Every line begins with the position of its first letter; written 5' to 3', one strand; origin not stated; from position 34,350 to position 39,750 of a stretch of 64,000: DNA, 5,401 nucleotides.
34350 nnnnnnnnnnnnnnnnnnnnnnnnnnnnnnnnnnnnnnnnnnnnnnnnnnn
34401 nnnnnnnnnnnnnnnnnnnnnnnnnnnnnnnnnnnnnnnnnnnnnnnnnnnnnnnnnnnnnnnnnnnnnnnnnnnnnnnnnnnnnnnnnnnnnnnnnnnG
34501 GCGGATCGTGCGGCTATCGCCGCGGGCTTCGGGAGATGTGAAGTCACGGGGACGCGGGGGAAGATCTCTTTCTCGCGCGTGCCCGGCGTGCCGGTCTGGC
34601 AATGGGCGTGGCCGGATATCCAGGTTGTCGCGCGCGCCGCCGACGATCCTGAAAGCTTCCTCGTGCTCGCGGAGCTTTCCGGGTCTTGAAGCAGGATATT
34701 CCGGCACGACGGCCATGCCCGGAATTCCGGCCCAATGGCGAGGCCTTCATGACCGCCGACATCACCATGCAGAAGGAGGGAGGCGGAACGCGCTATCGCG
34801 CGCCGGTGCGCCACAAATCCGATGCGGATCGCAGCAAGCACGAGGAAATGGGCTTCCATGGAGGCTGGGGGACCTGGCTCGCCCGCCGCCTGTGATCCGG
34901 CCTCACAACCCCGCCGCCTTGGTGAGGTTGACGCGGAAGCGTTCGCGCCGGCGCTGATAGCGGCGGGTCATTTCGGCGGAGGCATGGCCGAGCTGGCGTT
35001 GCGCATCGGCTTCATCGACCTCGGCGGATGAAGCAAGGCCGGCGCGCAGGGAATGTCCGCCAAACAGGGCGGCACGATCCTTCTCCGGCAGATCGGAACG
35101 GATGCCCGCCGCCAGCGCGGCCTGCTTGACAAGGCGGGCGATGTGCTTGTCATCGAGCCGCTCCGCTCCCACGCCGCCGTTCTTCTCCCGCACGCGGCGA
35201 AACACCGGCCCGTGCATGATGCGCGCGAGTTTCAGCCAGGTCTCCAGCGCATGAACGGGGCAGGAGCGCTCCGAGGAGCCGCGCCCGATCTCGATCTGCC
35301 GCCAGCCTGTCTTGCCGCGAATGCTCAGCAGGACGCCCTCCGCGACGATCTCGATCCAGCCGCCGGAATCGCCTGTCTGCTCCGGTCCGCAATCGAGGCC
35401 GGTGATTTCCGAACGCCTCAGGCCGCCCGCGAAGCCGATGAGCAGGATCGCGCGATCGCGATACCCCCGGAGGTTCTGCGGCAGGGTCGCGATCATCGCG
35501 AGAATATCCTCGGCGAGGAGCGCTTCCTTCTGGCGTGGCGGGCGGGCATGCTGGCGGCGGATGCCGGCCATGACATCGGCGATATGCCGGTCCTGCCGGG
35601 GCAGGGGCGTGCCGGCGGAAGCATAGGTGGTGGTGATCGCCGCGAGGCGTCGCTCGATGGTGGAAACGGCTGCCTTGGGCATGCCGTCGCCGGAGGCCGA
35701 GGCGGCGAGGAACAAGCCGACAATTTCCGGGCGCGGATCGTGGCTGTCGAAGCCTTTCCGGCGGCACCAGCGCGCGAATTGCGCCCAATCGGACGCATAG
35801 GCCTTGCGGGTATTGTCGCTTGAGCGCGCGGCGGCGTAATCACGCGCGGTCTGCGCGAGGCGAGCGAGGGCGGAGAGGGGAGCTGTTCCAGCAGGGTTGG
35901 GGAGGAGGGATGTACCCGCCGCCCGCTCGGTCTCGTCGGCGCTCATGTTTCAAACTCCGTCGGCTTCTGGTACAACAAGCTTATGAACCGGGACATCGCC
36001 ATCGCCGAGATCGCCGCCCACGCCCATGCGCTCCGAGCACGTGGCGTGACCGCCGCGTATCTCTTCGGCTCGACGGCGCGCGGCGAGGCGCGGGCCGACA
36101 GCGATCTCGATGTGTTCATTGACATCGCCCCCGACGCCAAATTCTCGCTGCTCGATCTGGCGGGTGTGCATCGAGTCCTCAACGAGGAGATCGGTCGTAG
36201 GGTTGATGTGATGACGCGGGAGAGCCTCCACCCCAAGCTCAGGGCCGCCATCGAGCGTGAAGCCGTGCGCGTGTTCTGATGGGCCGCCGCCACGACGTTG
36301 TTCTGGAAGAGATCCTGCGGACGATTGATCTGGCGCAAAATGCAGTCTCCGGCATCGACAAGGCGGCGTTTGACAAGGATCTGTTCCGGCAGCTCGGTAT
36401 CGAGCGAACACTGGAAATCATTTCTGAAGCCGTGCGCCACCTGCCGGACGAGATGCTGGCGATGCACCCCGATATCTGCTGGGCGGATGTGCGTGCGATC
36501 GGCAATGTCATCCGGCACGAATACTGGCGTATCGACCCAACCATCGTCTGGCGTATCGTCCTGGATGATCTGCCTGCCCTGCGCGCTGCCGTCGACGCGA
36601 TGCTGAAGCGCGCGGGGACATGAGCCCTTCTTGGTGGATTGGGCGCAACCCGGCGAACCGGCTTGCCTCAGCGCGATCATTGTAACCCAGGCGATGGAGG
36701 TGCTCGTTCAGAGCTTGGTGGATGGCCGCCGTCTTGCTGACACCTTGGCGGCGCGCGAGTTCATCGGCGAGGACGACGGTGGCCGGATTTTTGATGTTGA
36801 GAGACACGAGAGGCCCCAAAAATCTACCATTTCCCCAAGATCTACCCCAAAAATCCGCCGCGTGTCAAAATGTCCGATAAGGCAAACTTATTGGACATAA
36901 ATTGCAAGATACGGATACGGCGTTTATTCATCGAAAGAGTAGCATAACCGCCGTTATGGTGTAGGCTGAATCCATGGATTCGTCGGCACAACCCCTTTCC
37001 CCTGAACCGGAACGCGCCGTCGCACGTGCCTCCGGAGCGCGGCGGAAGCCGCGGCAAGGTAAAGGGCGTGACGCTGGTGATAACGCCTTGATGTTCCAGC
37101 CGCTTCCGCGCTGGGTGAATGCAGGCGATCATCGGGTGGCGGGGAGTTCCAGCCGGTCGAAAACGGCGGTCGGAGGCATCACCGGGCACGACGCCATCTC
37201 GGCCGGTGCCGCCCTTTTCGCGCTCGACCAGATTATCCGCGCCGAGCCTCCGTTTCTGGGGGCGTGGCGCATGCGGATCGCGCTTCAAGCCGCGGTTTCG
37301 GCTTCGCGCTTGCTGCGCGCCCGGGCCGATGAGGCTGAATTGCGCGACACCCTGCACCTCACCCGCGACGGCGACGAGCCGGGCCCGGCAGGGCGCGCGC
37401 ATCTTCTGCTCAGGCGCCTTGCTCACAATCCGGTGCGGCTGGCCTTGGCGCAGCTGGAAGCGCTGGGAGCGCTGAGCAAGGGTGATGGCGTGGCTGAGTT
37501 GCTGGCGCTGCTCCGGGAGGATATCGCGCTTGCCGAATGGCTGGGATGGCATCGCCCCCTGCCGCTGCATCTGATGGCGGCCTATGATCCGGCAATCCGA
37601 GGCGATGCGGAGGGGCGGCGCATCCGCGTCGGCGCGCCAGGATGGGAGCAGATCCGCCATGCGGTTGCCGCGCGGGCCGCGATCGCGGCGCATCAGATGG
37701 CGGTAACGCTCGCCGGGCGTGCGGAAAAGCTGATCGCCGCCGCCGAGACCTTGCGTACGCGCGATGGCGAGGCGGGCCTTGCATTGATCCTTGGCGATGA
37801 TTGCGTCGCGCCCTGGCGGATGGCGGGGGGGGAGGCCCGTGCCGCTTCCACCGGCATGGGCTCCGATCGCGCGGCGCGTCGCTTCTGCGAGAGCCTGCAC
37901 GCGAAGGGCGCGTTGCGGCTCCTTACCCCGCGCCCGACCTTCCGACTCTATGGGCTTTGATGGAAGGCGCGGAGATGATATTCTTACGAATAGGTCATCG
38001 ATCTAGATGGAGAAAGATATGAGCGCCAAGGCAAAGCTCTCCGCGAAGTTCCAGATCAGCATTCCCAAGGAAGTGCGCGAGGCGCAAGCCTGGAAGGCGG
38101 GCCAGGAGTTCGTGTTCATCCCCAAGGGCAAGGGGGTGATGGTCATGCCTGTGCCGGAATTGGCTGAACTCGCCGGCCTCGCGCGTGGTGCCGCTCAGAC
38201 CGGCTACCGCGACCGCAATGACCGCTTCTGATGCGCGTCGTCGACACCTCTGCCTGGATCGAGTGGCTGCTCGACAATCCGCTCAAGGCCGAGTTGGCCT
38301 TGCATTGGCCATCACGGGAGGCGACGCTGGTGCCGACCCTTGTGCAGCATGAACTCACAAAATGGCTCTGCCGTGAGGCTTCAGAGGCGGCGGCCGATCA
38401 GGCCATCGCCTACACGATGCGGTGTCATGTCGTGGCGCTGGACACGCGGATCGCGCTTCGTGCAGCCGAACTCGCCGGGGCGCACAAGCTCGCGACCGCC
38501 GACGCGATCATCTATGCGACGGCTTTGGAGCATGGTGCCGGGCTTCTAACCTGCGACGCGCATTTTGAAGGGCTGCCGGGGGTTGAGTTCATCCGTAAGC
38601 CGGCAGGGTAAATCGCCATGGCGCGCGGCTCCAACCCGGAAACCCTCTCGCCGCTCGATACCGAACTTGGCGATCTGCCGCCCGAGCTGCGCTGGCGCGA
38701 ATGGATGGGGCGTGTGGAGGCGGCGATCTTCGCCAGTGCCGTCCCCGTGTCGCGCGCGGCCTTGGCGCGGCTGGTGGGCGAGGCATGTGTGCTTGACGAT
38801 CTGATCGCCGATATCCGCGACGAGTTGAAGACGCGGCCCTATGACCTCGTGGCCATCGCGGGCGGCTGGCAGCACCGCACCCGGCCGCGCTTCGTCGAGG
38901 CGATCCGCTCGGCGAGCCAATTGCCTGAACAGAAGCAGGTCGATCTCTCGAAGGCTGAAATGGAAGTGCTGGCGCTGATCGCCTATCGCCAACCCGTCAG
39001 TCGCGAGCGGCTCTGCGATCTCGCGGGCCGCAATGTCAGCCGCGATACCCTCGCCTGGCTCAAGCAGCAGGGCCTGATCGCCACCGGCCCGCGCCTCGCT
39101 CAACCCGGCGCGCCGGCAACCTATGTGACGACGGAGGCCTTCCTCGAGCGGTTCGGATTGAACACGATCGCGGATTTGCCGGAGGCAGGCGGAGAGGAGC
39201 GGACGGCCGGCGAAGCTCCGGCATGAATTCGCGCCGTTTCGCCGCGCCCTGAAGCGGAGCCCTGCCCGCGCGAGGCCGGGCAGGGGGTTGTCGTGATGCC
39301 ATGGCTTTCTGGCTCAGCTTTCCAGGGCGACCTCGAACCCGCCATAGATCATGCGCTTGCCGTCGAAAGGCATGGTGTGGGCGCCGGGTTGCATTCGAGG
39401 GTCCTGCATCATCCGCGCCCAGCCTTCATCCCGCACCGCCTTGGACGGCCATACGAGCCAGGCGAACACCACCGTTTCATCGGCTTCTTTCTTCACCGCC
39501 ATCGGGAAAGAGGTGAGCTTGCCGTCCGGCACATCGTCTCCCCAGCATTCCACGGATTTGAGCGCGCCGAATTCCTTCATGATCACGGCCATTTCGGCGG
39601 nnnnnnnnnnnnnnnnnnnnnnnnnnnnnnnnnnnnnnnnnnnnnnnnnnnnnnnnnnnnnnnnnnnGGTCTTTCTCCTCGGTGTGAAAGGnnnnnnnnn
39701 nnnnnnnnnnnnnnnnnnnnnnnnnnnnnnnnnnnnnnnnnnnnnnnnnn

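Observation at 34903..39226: Tyrosine recombinase / DUF1403 / orphan ScpB module: a candidate uncharacterised plasmid-maintenance system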

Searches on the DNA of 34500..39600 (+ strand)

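Call 5: search_dna_similar(query=window:34500-39600:+, collection=plasmids, mode=near, max_rows=25)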
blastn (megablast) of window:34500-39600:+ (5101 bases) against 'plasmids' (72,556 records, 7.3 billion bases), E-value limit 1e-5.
Records with a match: 39; places in all: 40; records where one place covers at least 80% of the query: 0.
Best place of each record, by identity: 80-90% 14; 60-80% 25.
By first word of the organism name: Shinella 3; Dinoroseobacter 3; Rhizobium 3; Thioclava 2; Ancylobacter 2; Cereibacter 2; Martelella 2; Mesorhizobium 2; Sulfitobacter 2; Methylocystis 2; and 13 more.
By predicted mobility (MOB-suite, as given by PLSDB): non-mobilizable 19; conjugative 18; mobilizable 2.
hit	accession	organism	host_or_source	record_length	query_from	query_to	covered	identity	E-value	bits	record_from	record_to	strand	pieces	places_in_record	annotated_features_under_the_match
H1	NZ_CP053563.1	Thioclava electrotropha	cultured cells,marine sediment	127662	404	4235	15%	74.8%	4e-48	328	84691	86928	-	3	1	SMC-Scp complex subunit ScpB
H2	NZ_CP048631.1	Ancylobacter pratisalsi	-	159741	411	4235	15%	74.8%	2e-61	327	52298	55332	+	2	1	site-specific integrase | DUF1403 family protein | type II toxin-antitoxin system VapC family toxin | type II toxin-antitoxin system Phd/YefM family antitoxin | SMC-Scp complex subunit ScpB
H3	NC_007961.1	Nitrobacter hamburgensis X14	-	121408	411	1129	14%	72.1%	2e-42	183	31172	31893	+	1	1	tyrosine-type recombinase/integrase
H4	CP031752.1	Cereibacter sphaeroides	cell culture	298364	397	1095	14%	72.6%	6e-47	198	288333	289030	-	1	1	integrase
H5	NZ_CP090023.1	Cereibacter azotoformans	cell culture,Aquaculture sediment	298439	397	1095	14%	72.6%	6e-47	198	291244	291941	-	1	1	tyrosine-type recombinase/integrase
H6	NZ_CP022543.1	Antarctobacter heliothermus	Skeletonema marinoi strain ST54,Cell ...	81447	394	1097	14%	72.0%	1e-43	187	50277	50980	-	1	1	tyrosine-type recombinase/integrase | type II toxin-antitoxin system RelE/ParE family toxin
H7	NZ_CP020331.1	Martelella mediterranea DSM 17316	-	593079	403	1093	14%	72.5%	3e-49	206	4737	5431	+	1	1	site-specific integrase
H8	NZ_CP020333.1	Martelella mediterranea DSM 17316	-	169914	403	1093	14%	72.4%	2e-47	200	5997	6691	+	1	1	site-specific integrase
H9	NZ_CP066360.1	Sinorhizobium meliloti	Medicago lupulina L.,nodules of ...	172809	406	1084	13%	73.6%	3e-60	243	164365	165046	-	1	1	site-specific integrase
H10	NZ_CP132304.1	Shinella sumterensis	Homo sapiens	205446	404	1084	13%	73.2%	9e-55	224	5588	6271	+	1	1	tyrosine-type recombinase/integrase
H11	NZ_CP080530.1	Mesorhizobium sp. AR02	Oxytropis sp.,Cell culture,root nodule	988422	417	1095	13%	72.5%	6e-47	198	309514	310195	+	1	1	site-specific integrase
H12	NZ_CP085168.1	Sulfitobacter sp. DSM 110093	cell culture,Sediment from the Channel ...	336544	389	1071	13%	72.0%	3e-40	176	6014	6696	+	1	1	tyrosine-type recombinase/integrase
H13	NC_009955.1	Dinoroseobacter shibae DFL 12 = DSM 16493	-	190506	404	1071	13%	71.4%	6e-32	148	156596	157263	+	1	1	tyrosine-type recombinase/integrase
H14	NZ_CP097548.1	Dinoroseobacter shibae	Alexandrium ostenfeldii,pure culture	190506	404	1071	13%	71.4%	6e-32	148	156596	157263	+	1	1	tyrosine-type recombinase/integrase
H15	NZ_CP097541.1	Dinoroseobacter shibae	Prorocentrum lima,pure culture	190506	404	1071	13%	71.4%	6e-32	148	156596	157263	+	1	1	tyrosine-type recombinase/integrase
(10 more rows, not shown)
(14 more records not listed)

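Call 7: get_annotated_region(hit=H2, flank=8000)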
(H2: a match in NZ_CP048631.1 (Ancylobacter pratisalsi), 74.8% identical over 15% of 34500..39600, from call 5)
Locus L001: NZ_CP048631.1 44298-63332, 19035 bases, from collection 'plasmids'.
description: Ancylobacter pratisalsi strain DSM 102029 plasmid pLGM, complete sequence
organism: Ancylobacter pratisalsi (NCBI taxid 1745854)
taxonomy: Bacteria; Pseudomonadota; Alphaproteobacteria; Hyphomicrobiales; Xanthobacteraceae; Ancylobacter; Ancylobacter pratisalsi
host: -; source: -; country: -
typing (MOB-suite, as given by PLSDB): mobilizable; relaxase MOBP
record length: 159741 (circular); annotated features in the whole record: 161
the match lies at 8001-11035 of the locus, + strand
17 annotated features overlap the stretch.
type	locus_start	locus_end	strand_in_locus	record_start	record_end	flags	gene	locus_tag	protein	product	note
CDS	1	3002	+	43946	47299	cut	-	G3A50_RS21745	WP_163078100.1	AAA domain-containing protein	-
CDS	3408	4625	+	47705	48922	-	repA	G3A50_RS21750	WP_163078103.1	plasmid partitioning protein RepA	-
CDS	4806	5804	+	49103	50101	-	repB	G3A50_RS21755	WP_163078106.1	plasmid partitioning protein RepB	-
CDS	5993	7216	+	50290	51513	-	repC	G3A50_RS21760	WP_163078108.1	plasmid replication protein RepC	-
CDS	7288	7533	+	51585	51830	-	-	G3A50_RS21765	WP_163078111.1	type II toxin-antitoxin system Phd/YefM family antitoxin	-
CDS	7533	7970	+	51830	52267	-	-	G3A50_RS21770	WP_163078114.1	type II toxin-antitoxin system VapC family toxin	-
CDS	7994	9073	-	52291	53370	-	-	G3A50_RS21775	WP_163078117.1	site-specific integrase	GO:0015074 - DNA integration [Evidence IEA]; GO:0006310 - DNA recombination [Evidence IEA]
CDS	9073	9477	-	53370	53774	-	-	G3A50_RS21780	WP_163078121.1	type II toxin-antitoxin system VapC family toxin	-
CDS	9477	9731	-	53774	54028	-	-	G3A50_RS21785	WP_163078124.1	type II toxin-antitoxin system Phd/YefM family antitoxin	-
CDS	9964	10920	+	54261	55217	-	-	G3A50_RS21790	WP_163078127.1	DUF1403 family protein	-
CDS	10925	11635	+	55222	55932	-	-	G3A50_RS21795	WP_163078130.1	SMC-Scp complex subunit ScpB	-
CDS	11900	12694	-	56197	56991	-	istB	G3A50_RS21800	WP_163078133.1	IS21-like element helper ATPase IstB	-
CDS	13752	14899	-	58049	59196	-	-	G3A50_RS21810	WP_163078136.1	IS3 family transposase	-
CDS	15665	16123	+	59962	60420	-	-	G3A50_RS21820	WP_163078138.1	MarR family transcriptional regulator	GO:0006355 - regulation of DNA-templated transcription [Evidence IEA]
CDS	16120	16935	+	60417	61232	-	-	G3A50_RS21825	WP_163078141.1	NAD(P)-dependent oxidoreductase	-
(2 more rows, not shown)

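Call 8: get_annotated_region(hit=H1, flank=8000)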
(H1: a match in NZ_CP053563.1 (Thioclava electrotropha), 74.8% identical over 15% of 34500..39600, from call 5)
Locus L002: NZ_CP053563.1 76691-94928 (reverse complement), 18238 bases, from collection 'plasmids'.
description: Thioclava electrotropha strain Elox9 plasmid pTElox9, complete sequence
organism: Thioclava electrotropha (NCBI taxid 1549850)
taxonomy: Bacteria; Pseudomonadota; Alphaproteobacteria; Rhodobacterales; Paracoccaceae; Thioclava; Thioclava electrotropha
host: -; source: cultured cells,marine sediment; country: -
typing (MOB-suite, as given by PLSDB): non-mobilizable
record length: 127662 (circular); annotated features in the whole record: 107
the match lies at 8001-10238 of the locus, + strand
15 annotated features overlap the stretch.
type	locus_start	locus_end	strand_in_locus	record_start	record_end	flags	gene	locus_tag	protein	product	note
CDS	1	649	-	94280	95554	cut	-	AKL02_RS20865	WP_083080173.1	sugar ABC transporter substrate-binding protein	-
CDS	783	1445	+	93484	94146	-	-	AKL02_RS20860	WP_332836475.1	GntR family transcriptional regulator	-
CDS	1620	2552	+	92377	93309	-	-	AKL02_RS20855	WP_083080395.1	IS5 family transposase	-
CDS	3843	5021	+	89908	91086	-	repA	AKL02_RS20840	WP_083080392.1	plasmid partitioning protein RepA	-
CDS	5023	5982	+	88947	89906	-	repB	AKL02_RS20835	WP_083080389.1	plasmid partitioning protein RepB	-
CDS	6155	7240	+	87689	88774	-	repC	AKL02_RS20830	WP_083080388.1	plasmid replication protein RepC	-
CDS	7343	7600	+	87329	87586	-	-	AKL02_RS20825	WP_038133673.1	type II toxin-antitoxin system ParD family antitoxin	GO:0051983 - regulation of chromosome segregation [Evidence IEA]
CDS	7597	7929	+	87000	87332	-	-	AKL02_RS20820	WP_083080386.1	type II toxin-antitoxin system RelE/ParE family toxin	GO:0030541 - plasmid partitioning [Evidence IEA]; GO:0051290 - protein heterotetramerization [Evidence IEA]; GO:0009432 ...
CDS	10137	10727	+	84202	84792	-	-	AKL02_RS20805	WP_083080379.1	SMC-Scp complex subunit ScpB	-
CDS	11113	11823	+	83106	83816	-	-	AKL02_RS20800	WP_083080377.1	IS6 family transposase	-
CDS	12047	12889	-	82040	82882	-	istB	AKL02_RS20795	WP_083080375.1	IS21-like element helper ATPase IstB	-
CDS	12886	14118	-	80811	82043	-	istA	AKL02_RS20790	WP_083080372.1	IS21 family transposase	-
CDS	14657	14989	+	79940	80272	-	-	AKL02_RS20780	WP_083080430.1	helix-turn-helix transcriptional regulator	-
CDS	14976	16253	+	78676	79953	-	-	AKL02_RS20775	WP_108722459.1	HipA domain-containing protein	-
CDS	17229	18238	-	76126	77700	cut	-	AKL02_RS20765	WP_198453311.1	IS66 family transposase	-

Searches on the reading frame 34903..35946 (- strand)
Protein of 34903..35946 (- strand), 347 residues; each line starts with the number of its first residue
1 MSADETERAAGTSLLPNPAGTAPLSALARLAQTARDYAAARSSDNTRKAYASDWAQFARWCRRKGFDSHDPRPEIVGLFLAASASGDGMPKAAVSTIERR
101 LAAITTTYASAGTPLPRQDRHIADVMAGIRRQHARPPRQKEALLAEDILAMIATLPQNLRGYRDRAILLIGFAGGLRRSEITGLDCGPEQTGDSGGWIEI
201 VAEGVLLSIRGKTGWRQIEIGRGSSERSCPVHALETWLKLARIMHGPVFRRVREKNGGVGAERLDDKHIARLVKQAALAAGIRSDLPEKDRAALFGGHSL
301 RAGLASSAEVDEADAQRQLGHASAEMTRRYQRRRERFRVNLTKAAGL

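Call 3: search_protein_families(library=pfam, proteins=[window:34903-35946:-], max_evalue=0.01)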
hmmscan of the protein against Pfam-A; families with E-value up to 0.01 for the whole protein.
window:34903-35946:- (347 aa): 2 families
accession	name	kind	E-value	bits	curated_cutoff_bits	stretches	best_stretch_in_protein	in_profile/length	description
PF00589.27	Phage_integrase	-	1.2e-10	41.9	27.1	1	143-333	3-168/172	Phage integrase family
PF02899.23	Phage_int_SAM_1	-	0.0028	18.3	22.3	1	39-108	10-76/83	Phage integrase, N-terminal SAM-like domain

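Call 4: search_protein_families(library=ncbifam, proteins=[window:34903-35946:-], max_evalue=0.01)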
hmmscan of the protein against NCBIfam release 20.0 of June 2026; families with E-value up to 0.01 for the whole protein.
window:34903-35946:- (347 aa): 6 families
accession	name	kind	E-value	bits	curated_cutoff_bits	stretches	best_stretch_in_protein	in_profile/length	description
TIGR02224.1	recomb_XerC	equivalog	1.4e-11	44.4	335.15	1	40-331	11-275/295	tyrosine recombinase XerC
TIGR02225.1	recomb_XerD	equivalog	5.8e-10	39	329.6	1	41-330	12-271/290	site-specific tyrosine recombinase XerD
NF001399.0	PRK00283.1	subfamily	1.5e-09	37.6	279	1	42-330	22-280/300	tyrosine recombinase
NF040815.2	recomb_XerA_Arch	equivalog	2.9e-06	27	220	0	40-185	10-135/263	site-specific tyrosine recombinase/integron integrase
NF002331.0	PRK01287.1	subfamily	1.7e-05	23.9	371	1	37-185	37-185/365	site-specific tyrosine recombinase XerC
NF003462.0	PRK05084.1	equivalog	0.00029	19.7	267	0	297-332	305-343/360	tyrosine recombinase XerS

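Call 36: search_dna_similar(query=window:34903-35946:-, collection=plasmids, mode=protein, max_rows=40, rows=spread, max_evalue=1e-40)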
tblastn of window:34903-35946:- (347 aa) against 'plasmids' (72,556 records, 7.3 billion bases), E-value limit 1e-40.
Records with a match: 716; places in all: 748; records where one place covers at least 80% of the query: 673.
Best place of each record, by identity: 60-80% 618; <60% 98.
By first word of the organism name: Pseudosulfitobacter 133; Agrobacterium 112; Rhizobium 56; Mesorhizobium 49; Bradyrhizobium 46; Sulfitobacter 32; Sinorhizobium 32; Shinella 31; Aminobacter 20; Methylocystis 20; and 67 more.
By predicted mobility (MOB-suite, as given by PLSDB): conjugative 331; non-mobilizable 319; mobilizable 66.
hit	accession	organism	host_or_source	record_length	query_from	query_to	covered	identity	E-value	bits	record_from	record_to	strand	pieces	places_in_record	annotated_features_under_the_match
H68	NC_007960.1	Nitrobacter hamburgensis X14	-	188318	10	347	97%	72.8%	1e-145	461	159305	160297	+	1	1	tyrosine-type recombinase/integrase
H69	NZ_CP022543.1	Antarctobacter heliothermus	Skeletonema marinoi strain ST54,Cell ...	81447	4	347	99%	62.9%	3e-123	397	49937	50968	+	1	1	tyrosine-type recombinase/integrase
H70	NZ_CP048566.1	Agrobacterium tumefaciens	walnut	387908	1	347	100%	62.3%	3e-121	391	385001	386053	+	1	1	site-specific integrase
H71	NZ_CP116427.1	Sulfitobacter faviae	Hexacorallia,culture,Cold water coral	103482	3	347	99%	62.2%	2e-123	398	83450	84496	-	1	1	tyrosine-type recombinase/integrase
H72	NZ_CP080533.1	Mesorhizobium sp. AR02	Oxytropis sp.,Cell culture,root nodule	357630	15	347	96%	64.1%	4e-124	399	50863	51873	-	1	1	site-specific integrase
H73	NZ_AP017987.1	Aminobacter sp. SS-2016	Lotus japoicus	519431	17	347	95%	64.2%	9e-120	387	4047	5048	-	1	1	site-specific integrase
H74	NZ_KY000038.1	Rhizobium rhizogenes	-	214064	16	347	96%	63.8%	8e-122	393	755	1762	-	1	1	site-specific integrase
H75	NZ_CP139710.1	Sulfitobacter sp. OXR-159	Bacterial Culture,hydrothermal vent ...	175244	3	347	99%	61.3%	8e-122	393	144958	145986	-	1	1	tyrosine-type recombinase/integrase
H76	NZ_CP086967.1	Pseudosulfitobacter pseudonitzschiae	Skeletonema costatum,The surface ...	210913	5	347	99%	61.5%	5e-118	382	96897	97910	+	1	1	tyrosine-type recombinase/integrase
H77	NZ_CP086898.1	Pseudosulfitobacter pseudonitzschiae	Skeletonema costatum,The surface ...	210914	5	347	99%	61.5%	5e-118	382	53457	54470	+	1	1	tyrosine-type recombinase/integrase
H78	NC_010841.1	Rhizobium rhizogenes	-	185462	15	347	96%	63.3%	2e-120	389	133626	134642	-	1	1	site-specific integrase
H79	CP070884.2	Pseudosulfitobacter pseudonitzschiae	Skeletonema costatum,The surface ...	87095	5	347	99%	61.3%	9e-121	390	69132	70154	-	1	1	tyrosine-type recombinase/integrase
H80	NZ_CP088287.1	Bradyrhizobium septentrionale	Glycine max cv. AC Glengarry,Cell ...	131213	16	347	95%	63.7%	2e-97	382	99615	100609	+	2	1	none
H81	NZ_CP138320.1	Agrobacterium fabrum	Blueberry,Crown gall tissues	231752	10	347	97%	62.1%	7e-120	387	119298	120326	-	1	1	site-specific integrase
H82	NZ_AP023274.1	Agrobacterium vitis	Vitis vinifera,grapevine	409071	10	347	97%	61.9%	3e-119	385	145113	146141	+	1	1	site-specific integrase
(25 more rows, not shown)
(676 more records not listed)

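Call 42: search_solved_structures(query=window:34903-35946:-, max_evalue=0.001)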
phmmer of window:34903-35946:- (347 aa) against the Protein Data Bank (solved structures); distinct sequences matched with E-value up to 0.001: 13.
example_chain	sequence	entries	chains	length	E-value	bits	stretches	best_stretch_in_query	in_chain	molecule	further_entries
7rhz_B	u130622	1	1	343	1.3e-05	27.8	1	42-305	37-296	Recombinase cre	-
7rhy_A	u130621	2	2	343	0.00036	23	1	42-305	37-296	Recombinase cre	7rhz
2hof_A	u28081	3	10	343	0.00041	22.8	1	42-305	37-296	Recombinase cre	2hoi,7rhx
1crx_A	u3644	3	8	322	0.00054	22.4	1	43-305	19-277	Cre recombinase | Recombinase cre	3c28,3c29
1xns_A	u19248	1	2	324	0.00055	22.4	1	43-305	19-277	Recombinase CRE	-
1nzb_A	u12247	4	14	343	0.00055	22.4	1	42-305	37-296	Cre recombinase | PROTEIN (CRE RECOMBINASE) | Recombinase cre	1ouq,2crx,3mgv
1q3u_A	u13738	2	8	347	0.00057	22.3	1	42-305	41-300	Cre recombinase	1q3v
1kbu_A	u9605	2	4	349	0.00058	22.3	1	42-305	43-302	CRE RECOMBINASE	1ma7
1f44_A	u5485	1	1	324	0.00059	22.3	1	43-305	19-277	CRE RECOMBINASE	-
5crx_A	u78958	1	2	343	0.00059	22.3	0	42-305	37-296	PROTEIN (BACTERIOPHAGE P1 CRE GENE)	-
1drg_A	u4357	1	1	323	0.00059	22.3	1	43-305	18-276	CRE RECOMBINASE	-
1pvq_A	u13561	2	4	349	0.0008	21.9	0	42-253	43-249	Recombinase cre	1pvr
1pvp_A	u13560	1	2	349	0.00082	21.8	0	42-198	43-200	Recombinase cre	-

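Call 43: search_protein_families(library=padloc, proteins=[window:34903-35946:-], max_evalue=0.01)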
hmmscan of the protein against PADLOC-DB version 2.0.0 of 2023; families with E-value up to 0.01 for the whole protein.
window:34903-35946:- (347 aa): 0 families

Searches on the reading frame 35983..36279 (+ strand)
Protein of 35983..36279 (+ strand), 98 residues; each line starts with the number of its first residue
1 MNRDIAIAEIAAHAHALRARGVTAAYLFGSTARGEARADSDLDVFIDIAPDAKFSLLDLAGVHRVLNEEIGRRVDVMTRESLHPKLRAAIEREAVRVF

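Call 3: search_protein_families(library=pfam, proteins=[window:35983-36279:+], max_evalue=0.01)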
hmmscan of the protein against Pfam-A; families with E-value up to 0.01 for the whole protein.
window:35983-36279:+ (98 aa): 2 families
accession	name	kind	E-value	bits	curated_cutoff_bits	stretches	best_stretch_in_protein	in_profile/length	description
PF01909.29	NTP_transf_2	-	8.9e-15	55.3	21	1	16-95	7-91/93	Nucleotidyltransferase domain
PF18765.7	Polbeta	-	2.3e-10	40.9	26.9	1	21-97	12-87/93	Polymerase beta, Nucleotidyltransferase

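Call 4: search_protein_families(library=ncbifam, proteins=[window:35983-36279:+], max_evalue=0.01)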
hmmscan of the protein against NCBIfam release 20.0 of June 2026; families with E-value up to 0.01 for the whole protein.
window:35983-36279:+ (98 aa): 4 families
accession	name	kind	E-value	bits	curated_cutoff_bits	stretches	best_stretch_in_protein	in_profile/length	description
NF047752.1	MntA_antitoxin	equivalog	3.6e-12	46.1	60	1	21-97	6-80/106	type VII toxin-antitoxin system MntA family adenylyltransferase antitoxin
NF051895.1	anti_phage_HalB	equivalog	0.00013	21.7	190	1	26-46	3-23/211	anti-phage Hailong system nucleotidyltransferase HalB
NF012212.1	ANT_9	subfamily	0.0041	16.4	340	1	19-47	18-46/249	aminoglycoside nucleotidyltransferase ANT(9)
TIGR03671.1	cca_archaeal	equivalog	0.0049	15.7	281.3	1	19-92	36-110/410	CCA tRNA nucleotidyltransferase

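Call 43: search_protein_families(library=padloc, proteins=[window:35983-36279:+], max_evalue=0.01)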
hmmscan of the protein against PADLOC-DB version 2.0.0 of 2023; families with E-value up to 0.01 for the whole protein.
window:35983-36279:+ (98 aa): 10 families
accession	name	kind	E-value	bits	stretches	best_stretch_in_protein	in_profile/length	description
PDLC04904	PDC-S09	-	2e-22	77.3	1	9-96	12-97/104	-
PDLC04902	PDC-S09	-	9.5e-22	75.1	1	11-96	10-94/97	-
PDLC04906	PDC-S09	-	8.7e-18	62.5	1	3-95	4-96/98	-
PDLC04905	PDC-S09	-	1.3e-11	42.7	1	1-97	1-98/101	-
PDLC04907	PDC-S09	-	6.3e-08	30.7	1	18-50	23-55/114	-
PDLC04368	PDC-M05A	-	1.4e-07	29.5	1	6-78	91-162/201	-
PDLC04903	PDC-S09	-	2.3e-07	29.1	1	8-46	12-50/108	-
PDLC04369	PDC-M05A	-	7.4e-07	27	1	15-74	97-152/201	-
PDLC04372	PDC-M05A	-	0.00059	18.1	1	5-75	59-126/167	-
PDLC04778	PDC-M70A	-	0.0072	13.7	1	8-48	34-73/355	-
